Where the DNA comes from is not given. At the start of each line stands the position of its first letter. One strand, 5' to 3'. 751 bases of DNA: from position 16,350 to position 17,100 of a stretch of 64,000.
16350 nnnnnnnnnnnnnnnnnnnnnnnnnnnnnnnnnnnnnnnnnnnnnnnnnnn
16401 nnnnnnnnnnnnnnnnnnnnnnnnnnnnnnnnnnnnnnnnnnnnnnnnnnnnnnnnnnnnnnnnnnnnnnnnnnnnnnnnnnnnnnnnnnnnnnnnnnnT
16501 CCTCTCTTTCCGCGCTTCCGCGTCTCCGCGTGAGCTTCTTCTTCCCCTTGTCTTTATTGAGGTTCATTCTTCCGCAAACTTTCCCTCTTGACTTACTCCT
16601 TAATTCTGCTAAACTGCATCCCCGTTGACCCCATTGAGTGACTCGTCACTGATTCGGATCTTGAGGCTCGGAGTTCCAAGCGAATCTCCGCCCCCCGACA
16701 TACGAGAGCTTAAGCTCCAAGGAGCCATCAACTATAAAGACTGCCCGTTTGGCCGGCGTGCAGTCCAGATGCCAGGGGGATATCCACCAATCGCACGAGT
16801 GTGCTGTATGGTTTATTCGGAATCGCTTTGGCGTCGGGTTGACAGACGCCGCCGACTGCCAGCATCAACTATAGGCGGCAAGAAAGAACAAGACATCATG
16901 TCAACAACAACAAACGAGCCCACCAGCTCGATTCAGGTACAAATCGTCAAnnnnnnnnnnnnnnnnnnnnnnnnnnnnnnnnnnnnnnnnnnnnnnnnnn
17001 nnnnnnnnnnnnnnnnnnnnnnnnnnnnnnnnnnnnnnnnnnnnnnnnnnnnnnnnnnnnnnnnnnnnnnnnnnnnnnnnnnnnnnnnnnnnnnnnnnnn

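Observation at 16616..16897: Conserved ~250-280-nt 5' leader shared by both HU-like genes; reading frame not preserved, so a candidate cis-regulatory RNA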

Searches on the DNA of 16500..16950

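Call 8: search_rna_families(source=window, start=16500, end=16950, threshold=evalue, max_evalue=10, show_alignments=3)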
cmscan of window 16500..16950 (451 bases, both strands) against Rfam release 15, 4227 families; matches with E-value up to 10: 3.
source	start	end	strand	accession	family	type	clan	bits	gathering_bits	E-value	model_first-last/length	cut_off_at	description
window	16535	16591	+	RF01956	NEAT1_2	Gene; lncRNA;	-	17.8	60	0.18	58-116/116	no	Nuclear enriched abundant transcript 1 conserved region 2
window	16574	16585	+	RF01792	eiav_FSE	Cis-reg; frameshift_element;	-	12.5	40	2.5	1-35/35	no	ribosomal frameshift site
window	16890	16917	+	RF02677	NsiR4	Gene; sRNA;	-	11.4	40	8.2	1-65/65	no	Nitrogen stress-induced RNA 4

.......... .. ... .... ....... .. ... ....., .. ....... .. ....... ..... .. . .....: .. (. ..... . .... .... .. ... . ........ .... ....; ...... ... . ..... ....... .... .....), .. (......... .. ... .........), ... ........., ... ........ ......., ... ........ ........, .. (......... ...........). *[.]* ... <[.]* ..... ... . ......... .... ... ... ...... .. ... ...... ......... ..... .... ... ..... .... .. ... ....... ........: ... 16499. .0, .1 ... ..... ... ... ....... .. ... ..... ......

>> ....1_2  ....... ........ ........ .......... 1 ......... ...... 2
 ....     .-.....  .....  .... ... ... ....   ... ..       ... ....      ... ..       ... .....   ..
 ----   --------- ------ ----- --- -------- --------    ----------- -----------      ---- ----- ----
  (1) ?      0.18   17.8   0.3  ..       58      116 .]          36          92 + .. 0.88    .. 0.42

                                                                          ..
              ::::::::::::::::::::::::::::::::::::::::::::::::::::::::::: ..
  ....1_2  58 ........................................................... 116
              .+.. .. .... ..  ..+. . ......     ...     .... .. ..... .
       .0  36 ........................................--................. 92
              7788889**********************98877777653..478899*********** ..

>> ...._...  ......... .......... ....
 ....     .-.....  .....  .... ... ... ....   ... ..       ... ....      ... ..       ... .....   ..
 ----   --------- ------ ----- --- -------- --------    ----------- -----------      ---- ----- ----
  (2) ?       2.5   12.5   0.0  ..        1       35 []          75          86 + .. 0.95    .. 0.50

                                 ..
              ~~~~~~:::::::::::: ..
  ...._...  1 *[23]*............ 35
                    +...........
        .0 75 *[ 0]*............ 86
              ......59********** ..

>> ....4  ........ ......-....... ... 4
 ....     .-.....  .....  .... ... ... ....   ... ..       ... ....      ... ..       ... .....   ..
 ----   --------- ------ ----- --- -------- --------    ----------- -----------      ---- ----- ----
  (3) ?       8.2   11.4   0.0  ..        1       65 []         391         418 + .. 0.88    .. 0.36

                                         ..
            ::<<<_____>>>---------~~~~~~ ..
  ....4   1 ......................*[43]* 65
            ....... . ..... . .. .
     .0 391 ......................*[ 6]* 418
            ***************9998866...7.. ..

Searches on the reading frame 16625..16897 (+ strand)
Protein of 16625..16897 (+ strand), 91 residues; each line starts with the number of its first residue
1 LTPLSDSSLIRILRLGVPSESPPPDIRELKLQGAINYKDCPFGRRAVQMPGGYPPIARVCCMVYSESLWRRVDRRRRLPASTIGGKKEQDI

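Call 60: search_protein_representatives(protein=window:16625-16897:+)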
Query: 91 residues. Proteins with E-value up to 0.001 (for the whole library): 1; up to 1e-10: 0; up to 1e-30: 0. The best 1 are listed.
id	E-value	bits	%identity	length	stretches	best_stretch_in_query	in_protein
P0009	7.7e-05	38.9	31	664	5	36-86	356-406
